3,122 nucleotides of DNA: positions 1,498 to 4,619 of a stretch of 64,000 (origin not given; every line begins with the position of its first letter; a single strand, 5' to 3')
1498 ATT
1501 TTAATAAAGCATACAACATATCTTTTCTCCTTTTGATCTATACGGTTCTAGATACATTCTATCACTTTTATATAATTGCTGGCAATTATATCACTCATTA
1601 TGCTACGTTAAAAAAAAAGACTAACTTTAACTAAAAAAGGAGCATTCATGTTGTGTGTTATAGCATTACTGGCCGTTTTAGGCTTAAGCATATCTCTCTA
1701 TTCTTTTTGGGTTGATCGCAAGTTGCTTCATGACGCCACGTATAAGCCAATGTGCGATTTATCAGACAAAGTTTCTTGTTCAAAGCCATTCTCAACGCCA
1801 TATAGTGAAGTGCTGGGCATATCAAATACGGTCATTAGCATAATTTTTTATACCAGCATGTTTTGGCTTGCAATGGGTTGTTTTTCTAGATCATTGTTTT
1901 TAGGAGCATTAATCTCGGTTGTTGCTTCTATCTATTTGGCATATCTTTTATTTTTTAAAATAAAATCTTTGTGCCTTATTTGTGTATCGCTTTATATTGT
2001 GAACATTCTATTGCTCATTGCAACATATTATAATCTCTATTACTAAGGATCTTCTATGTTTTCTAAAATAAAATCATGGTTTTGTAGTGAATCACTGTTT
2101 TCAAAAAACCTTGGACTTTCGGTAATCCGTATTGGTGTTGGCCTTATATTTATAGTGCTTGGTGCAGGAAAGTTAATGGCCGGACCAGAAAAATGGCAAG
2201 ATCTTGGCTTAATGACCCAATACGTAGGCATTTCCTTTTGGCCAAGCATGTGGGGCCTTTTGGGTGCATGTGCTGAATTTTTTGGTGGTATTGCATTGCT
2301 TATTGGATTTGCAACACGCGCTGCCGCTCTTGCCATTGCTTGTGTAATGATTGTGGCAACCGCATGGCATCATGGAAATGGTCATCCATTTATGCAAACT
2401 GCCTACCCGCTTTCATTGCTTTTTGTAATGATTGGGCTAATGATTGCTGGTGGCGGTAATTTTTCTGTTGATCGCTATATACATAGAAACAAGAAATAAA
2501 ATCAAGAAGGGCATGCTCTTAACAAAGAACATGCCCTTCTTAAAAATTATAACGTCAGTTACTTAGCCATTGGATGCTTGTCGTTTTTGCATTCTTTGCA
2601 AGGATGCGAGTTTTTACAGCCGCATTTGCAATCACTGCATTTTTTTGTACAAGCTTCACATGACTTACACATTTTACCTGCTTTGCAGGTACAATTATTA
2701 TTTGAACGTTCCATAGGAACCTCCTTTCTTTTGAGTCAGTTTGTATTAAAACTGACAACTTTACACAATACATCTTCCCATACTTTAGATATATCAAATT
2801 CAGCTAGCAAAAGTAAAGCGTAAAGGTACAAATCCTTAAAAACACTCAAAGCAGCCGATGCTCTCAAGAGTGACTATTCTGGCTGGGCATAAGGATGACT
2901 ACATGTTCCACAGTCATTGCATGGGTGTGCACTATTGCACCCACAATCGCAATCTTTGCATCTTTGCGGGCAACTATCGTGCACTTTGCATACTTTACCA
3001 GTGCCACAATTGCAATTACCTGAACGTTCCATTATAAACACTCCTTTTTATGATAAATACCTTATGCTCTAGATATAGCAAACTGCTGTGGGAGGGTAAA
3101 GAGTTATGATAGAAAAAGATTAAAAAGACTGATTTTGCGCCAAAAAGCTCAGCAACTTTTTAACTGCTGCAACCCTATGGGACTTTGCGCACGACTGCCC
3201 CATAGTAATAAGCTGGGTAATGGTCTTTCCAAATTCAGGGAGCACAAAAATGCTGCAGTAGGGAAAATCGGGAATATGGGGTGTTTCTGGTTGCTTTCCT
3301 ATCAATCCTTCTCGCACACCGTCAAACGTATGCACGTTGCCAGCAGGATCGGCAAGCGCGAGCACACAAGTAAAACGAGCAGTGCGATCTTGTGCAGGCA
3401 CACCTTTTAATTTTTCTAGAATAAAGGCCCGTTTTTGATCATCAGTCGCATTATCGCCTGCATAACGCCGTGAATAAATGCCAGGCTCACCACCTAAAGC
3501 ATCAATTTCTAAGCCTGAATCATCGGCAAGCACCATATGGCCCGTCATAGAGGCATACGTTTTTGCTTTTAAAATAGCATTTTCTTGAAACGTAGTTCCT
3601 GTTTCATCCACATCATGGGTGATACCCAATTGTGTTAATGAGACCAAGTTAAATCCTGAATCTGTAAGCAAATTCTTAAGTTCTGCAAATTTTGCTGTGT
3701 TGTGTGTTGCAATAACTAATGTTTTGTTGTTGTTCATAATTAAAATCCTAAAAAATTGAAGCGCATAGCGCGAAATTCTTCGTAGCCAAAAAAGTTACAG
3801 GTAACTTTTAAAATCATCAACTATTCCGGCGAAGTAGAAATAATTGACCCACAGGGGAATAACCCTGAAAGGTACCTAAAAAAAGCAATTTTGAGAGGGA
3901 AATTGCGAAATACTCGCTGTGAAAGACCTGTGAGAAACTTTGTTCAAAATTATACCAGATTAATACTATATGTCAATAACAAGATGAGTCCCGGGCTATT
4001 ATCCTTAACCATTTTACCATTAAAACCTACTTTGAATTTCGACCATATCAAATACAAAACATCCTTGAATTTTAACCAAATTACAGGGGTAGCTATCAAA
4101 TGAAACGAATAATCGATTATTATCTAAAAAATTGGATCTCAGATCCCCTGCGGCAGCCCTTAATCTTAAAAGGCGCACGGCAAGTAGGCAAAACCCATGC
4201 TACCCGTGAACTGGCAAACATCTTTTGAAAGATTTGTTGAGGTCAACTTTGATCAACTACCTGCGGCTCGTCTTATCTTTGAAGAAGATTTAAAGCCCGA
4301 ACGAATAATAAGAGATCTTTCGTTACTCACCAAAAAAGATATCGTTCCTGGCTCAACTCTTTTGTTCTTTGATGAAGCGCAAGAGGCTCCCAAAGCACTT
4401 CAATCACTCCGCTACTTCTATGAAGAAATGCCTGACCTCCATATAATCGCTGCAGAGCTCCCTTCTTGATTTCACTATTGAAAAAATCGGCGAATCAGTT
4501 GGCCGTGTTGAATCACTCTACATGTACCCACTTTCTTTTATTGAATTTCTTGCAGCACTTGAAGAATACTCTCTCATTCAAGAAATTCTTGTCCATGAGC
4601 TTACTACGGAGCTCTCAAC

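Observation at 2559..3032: Two tandem metallothionein-like mini-genes missed by the ORF track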

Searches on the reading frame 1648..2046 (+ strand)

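Call 15: search_protein_families(library=pfam, proteins=[window:1648-2046:+], max_evalue=0.01)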
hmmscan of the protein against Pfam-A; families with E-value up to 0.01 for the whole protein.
window:1648-2046:+ (132 aa): 1 family
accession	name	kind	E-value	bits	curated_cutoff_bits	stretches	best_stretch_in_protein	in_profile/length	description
PF07884.19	VKOR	-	2.2e-27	96.3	27.5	1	4-126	2-133/134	Vitamin K epoxide reductase family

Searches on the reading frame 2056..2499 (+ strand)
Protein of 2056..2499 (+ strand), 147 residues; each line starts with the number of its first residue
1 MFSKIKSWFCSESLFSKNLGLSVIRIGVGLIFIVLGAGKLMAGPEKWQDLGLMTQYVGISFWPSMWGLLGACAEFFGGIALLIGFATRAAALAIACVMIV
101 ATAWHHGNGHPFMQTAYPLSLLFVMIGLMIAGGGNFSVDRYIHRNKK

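Call 15: search_protein_families(library=pfam, proteins=[window:2056-2499:+], max_evalue=0.01)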
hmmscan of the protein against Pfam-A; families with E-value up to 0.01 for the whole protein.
window:2056-2499:+ (147 aa): 3 families
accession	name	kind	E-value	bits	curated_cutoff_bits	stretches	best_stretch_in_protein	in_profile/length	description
PF07681.17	DoxX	-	1.5e-14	54.8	23.6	1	20-106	1-84/85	DoxX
PF04173.18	DoxD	-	5.7e-05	23.5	22.7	1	74-145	75-147/167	TQO small subunit DoxD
PF07291.16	MauE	-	0.0001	23.1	27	1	21-103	5-85/128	Methylamine utilisation protein MauE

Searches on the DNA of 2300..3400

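Call 65: search_rna_families(source=window, start=2300, end=3400, threshold=evalue, max_evalue=1)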
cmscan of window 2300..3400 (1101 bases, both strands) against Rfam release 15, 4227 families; matches with E-value up to 1: 4.
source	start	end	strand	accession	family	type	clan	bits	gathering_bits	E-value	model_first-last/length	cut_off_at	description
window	2502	2544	-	RF04197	mir-9457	Gene; miRNA;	-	25.7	90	0.018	1-68/68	no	mir-9457 microRNA precursor family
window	2497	2544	-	RF04343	Plastid-psbA-2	Cis-reg;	CL00153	21.7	55.8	0.27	1-60/60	no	Plastid-psbA-2 3UTR RNA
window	2450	2539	+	RF01822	RsaJ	Gene; sRNA;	-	21.6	100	0.012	1-287/287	no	RNA Staph. aureus A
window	2458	2541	+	RF02763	IsrM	Gene; sRNA;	-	12.5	376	0.71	1-329/329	no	IsrM sRNA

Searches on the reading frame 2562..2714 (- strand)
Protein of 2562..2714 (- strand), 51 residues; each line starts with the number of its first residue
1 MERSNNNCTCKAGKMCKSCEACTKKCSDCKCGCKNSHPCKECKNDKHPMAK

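Call 3: search_protein_families(library=pfam, proteins=[window:2562-2714:-], max_evalue=10)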
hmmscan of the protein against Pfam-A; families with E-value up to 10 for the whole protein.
seq(51 aa): 0 families

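Call 4: search_protein_families(library=ncbifam, proteins=[window:2562-2714:-], max_evalue=10)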
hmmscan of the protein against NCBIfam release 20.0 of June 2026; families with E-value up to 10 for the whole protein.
seq(51 aa): 0 families

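Call 10: find_homologous_proteins(query=window:2562-2714:-, max_evalue=1)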
Query seq(51 aa): no candidate shares three 5-residue words with the query. No homologue found.

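Call 63: search_dna_similar(query=window:2562-2714:-, collection=plasmids, mode=protein, max_evalue=1, max_rows=10)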
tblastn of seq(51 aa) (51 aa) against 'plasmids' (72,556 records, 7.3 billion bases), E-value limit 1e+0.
No match.

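Call 64: search_dna_similar(query=window:2562-2714:-, collection=phages, mode=protein, max_evalue=1, max_rows=10)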
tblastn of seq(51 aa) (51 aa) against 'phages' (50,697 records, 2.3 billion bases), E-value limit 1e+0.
No match.

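Call 69: list_cluster_members(proteins=[window:2562-2714:-, window:2877-3032:-, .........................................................])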
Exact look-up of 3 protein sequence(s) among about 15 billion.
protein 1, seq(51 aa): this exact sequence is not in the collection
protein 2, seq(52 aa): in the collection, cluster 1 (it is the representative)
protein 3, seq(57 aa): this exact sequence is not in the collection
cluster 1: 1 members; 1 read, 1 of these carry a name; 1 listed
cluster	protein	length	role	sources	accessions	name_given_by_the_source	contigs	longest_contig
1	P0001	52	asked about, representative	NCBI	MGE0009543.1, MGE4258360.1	MAG: hypothetical protein AB7F19_03295 [Candidatus Babeliales bacterium]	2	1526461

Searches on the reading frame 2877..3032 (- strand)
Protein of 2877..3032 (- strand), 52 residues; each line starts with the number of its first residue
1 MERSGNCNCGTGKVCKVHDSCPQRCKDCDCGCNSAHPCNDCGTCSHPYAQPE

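Call 3: search_protein_families(library=pfam, proteins=[window:2877-3032:-], max_evalue=10)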
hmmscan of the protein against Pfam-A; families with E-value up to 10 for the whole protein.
seq(52 aa): 0 families

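Call 4: search_protein_families(library=ncbifam, proteins=[window:2877-3032:-], max_evalue=10)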
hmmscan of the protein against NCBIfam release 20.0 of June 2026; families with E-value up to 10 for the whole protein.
seq(52 aa): 0 families

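Call 7: find_homologous_proteins(query=window:2877-3032:-, max_evalue=1)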
Query seq(52 aa) (52 aa): 1 proteins with E <= 1 among 1 candidates.
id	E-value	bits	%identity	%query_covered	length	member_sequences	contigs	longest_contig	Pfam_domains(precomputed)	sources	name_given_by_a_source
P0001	1.0e-28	116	100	100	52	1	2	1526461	-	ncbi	ncbi:MAG: hypothetical protein AB7F19_03295 [Candidatus Babeliales bacterium]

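Call 12: find_related_loci(query=A1, collection=genome_contigs, flank=6000)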
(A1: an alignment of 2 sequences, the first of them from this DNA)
Query A1 (52 aa) in genome_contigs; peptide patterns used: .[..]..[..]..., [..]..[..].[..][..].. (x = any residue, [..] = any of these).
63 stretches matched a pattern, but none encodes a relative of the query by tblastn (E <= 1e-3).

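Call 19: search_protein_representatives(alignment_id=A1)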
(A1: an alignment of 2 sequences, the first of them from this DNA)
Query: 2 sequences, 53 profile positions. Proteins with E-value up to 0.001 (for the whole library): 1; up to 1e-10: 1; up to 1e-30: 0. The best 1 are listed.
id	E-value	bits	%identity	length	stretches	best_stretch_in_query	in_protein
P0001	1.5e-26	108.4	-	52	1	1-53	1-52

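Call 20: find_encoding_contigs(protein=P0001, flank=6000, max_places=6)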
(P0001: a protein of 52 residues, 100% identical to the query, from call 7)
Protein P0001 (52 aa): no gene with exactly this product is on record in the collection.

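Call 21: find_related_loci(query=A1, collection=metagenome_contigs, flank=6000)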
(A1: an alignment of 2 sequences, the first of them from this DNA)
Query A1 (52 aa) in metagenome_contigs; peptide patterns used: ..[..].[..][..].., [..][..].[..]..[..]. (x = any residue, [..] = any of these).
353 stretches matched a pattern, but none encodes a relative of the query by tblastn (E <= 1e-3).

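Call 32: find_homologous_proteins(query=A3, max_evalue=10)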
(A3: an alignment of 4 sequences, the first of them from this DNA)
Query A3 (4 sequences) (52 aa, profile of the alignment): 1 proteins with E <= 10 among 2 candidates.
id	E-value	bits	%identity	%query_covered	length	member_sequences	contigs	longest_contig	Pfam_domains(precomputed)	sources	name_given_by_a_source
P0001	5.2e-24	102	100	100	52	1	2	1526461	-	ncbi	ncbi:MAG: hypothetical protein AB7F19_03295 [Candidatus Babeliales bacterium]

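Call 33: search_solved_structures(query=A3, max_evalue=10, show_alignments=3)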
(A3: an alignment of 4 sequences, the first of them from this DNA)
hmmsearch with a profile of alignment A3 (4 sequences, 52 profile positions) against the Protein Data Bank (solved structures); distinct sequences matched with E-value up to 10: 0.

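Call 44: predict_structure(alignment_id=A1)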
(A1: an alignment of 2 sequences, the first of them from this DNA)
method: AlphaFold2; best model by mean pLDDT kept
length: 52 residues; sequences in the alignment: 2
mean_pLDDT: 50.9   pTM: 0.30
mean pLDDT of the five models: 50.9, 48.6, 47.5, 46.9, 42.2
residues with pLDDT >= 90: 0; 70-90: 0; 50-70: 31; < 50: 21
segments of 3 or more residues with pLDDT < 50: 1-4, 10-16, 44-52
pLDDT, mean of each block of 10 residues (from residue 1): 46 48 59 57 46 43
secondary structure, 60 per line:
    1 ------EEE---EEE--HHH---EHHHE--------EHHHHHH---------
elements in order: E7-9 E13-15 H38-43

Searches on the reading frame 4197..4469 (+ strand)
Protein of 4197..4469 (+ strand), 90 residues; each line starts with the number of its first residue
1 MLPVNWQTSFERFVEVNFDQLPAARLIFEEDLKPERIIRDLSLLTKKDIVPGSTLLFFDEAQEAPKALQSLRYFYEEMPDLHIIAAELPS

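Call 15: search_protein_families(library=pfam, proteins=[window:4197-4469:+], max_evalue=0.01)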
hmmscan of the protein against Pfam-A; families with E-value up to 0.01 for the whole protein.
window:4197-4469:+ (90 aa): 1 family
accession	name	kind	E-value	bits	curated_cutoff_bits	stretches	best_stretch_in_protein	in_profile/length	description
PF13173.12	AAA_14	-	9.5e-08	32.5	27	1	10-85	27-95/129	AAA domain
